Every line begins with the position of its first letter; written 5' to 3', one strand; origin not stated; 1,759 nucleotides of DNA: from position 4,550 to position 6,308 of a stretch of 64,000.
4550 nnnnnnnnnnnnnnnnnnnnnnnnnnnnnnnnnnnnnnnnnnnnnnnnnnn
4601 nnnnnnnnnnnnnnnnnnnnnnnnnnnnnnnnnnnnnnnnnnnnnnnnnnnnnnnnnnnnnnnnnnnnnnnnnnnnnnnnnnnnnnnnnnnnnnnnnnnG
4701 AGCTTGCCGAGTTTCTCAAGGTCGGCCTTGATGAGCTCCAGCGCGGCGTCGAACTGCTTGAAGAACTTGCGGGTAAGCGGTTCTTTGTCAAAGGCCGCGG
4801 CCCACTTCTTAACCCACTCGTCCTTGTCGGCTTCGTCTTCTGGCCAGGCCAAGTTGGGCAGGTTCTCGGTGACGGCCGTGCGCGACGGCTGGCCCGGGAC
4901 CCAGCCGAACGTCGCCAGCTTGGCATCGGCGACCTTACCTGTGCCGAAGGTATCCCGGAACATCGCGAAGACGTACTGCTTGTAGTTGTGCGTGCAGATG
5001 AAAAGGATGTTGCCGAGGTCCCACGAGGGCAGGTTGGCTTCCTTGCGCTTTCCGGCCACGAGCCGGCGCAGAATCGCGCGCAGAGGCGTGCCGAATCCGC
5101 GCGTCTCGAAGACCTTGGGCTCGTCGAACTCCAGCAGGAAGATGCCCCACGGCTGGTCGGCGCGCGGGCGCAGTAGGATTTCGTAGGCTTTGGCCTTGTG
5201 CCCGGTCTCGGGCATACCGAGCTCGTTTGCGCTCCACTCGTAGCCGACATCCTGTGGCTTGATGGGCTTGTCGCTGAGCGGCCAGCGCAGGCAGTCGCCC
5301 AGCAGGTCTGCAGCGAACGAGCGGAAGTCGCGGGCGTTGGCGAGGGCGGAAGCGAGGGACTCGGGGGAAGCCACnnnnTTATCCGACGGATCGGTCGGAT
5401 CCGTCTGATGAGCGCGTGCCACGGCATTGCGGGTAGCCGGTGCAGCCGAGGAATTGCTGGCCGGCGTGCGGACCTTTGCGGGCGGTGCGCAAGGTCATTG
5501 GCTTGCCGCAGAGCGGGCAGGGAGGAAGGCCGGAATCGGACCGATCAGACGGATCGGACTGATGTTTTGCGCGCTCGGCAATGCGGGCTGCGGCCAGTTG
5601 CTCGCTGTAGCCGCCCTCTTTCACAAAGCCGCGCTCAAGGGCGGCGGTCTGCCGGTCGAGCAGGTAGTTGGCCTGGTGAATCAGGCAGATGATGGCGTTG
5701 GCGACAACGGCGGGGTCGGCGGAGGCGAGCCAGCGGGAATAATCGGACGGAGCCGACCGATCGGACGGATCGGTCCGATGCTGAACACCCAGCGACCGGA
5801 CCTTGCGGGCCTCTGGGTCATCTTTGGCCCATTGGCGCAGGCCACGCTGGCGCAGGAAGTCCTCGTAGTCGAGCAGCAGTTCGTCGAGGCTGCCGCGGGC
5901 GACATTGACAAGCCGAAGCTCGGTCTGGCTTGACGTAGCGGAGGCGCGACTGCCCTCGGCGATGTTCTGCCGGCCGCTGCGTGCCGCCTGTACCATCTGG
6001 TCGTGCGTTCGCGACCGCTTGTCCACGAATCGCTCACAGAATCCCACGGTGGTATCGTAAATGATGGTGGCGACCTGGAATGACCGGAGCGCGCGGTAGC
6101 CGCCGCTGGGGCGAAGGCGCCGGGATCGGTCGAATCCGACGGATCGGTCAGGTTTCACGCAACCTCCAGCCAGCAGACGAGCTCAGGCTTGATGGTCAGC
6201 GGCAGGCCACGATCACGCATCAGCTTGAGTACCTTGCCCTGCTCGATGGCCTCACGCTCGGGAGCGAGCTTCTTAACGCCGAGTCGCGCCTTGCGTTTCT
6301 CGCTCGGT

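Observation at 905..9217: Candidate anti-phage system: PLD-SNF2 helicase fusion plus 1505-aa MmeI/PglX-family N6A methyltransferase, with a four-helix-bundle/Zn-ribbon gene in between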

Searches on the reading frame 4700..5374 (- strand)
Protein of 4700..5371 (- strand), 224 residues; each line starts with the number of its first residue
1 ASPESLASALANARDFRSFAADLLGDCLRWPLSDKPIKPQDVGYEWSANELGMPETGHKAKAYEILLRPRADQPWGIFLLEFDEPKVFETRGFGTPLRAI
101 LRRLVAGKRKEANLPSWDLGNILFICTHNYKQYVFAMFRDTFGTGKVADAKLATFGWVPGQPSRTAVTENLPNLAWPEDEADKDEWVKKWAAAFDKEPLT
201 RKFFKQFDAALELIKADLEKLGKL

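Call 42: find_homologous_proteins(query=window:4700-5371:-, max_evalue=0.001)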
Query seq(224 aa) (224 aa): 5 proteins with E <= 0.001 among 577 candidates.
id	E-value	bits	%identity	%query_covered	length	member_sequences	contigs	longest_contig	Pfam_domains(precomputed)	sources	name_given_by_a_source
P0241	9.4e-135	466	91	99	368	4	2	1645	-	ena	-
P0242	1.7e-54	203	47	98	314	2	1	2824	-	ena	-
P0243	6.5e-54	201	48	100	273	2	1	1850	-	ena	-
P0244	1.1e-45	174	47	98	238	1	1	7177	-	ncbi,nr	ncbi:MAG: hypothetical protein HY318_06760, partial [Armatimonadetes bacterium]|nr:hypothetical prot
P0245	1.3e-43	167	43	97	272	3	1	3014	-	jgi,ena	-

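Call 75: search_protein_representatives(protein=window:4733-5374:-)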
Query: 214 residues. Proteins with E-value up to 0.001 (for the whole library): 442; up to 1e-10: 221; up to 1e-30: 58. The best 150 are listed.
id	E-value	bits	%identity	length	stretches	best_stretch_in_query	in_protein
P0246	3.1e-52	193.9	48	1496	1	2-210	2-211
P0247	4.7e-50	186.7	59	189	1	5-157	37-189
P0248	5.4e-50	186.5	47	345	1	2-208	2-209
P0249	1.1e-47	179.0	45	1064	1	1-210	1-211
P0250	2.2e-47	178.0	48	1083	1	1-211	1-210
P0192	6.1e-47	176.5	44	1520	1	1-213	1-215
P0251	1.1e-45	172.4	44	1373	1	4-209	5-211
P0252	1.2e-45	172.3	42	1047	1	5-208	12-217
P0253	5.5e-44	166.9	43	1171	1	3-211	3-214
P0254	6.4e-44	166.7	43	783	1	1-209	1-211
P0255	1.9e-43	165.1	46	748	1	10-207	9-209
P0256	2.2e-43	164.9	44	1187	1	3-209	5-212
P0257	2.3e-43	164.9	45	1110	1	9-208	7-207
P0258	3.0e-42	161.2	45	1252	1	8-209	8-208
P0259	3.7e-42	160.9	44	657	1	4-212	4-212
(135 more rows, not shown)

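Call 89: predict_structure(alignment_id=A3)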
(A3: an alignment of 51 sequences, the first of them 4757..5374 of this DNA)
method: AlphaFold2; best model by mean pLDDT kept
length: 206 residues; sequences in the alignment: 51
mean_pLDDT: 86.9   pTM: 0.85
mean pLDDT of the five models: 86.9, 84.8, 83.9, 82.6, 81.3
residues with pLDDT >= 90: 105; 70-90: 84; 50-70: 13; < 50: 4
segments of 3 or more residues with pLDDT < 50: none
pLDDT, mean of each block of 10 residues (from residue 1): 92 94 95 87 90 84 91 88 90 83 78 77 94 94 84 91 90 93 88 79 49
secondary structure, 60 per line:
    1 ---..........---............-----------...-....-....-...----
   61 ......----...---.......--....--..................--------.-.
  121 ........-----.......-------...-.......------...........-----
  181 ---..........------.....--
elements in order: H4-13 H17-28 E44-47 H49-52 E61-66 E77-83 H86-89 H92-105 E123-128 E134-140 E152-158 H165-175 H184-193 H200-204

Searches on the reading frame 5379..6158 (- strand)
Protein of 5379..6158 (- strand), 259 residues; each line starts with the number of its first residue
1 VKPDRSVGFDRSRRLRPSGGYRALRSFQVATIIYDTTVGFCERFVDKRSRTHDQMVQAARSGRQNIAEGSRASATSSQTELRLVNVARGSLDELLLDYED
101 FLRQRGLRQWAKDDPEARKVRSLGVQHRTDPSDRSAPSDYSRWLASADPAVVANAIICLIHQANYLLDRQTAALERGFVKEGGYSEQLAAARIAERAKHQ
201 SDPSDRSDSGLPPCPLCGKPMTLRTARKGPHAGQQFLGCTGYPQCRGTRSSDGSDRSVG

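Call 7: search_protein_families(library=pfam, proteins=[window:5379-6158:-], max_evalue=0.01)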
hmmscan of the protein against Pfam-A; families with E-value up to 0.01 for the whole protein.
window:5379-6158:- (259 aa): 3 families
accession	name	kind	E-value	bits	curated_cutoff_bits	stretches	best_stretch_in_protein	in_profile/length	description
PF01396.24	Zn_ribbon_Top1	-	1.8e-09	37.7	32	1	214-251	4-36/39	Topoisomerase DNA binding C4 zinc finger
PF05635.17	23S_rRNA_IVP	-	9.4e-07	29.5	33.8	1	25-94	8-72/106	23S rRNA-intervening sequence protein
PF06839.17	Zn_ribbon_GRF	-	0.0035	17.8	25.9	1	212-242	1-31/45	GRF zinc finger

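Call 8: search_protein_families(library=padloc, proteins=[window:5379-6158:-], max_evalue=0.01)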
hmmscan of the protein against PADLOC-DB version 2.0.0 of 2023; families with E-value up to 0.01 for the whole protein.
window:5379-6158:- (259 aa): 0 families

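Call 9: search_protein_families(library=ncbifam, proteins=[window:5379-6158:-], max_evalue=0.01)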
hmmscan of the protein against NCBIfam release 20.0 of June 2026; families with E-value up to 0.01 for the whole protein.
window:5379-6158:- (259 aa): 6 families
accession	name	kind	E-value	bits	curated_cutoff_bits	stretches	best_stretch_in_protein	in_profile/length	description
TIGR04258.1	4helix_suffix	equivalog_domain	2.6e-20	72.1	40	1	149-197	1-49/49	four helix bundle suffix domain-containing protein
TIGR02436.1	TIGR02436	subfamily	8.9e-08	32.3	24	1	25-95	4-69/109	four helix bundle protein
NF011532.0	PRK14973.1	equivalog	2e-05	22.6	930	1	209-247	586-619/936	DNA topoisomerase I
NF005555.0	PRK07220.1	equivalog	6e-05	21.6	635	1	206-246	584-620/740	DNA topoisomerase I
NF008912.0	PRK12275.1-6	subfamily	0.00045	20.2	124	1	51-95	31-73/117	hypothetical protein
NF004966.0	PRK06319.1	equivalog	0.00075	17.7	868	1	213-248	647-677/862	DNA topoisomerase I/SWI domain fusion protein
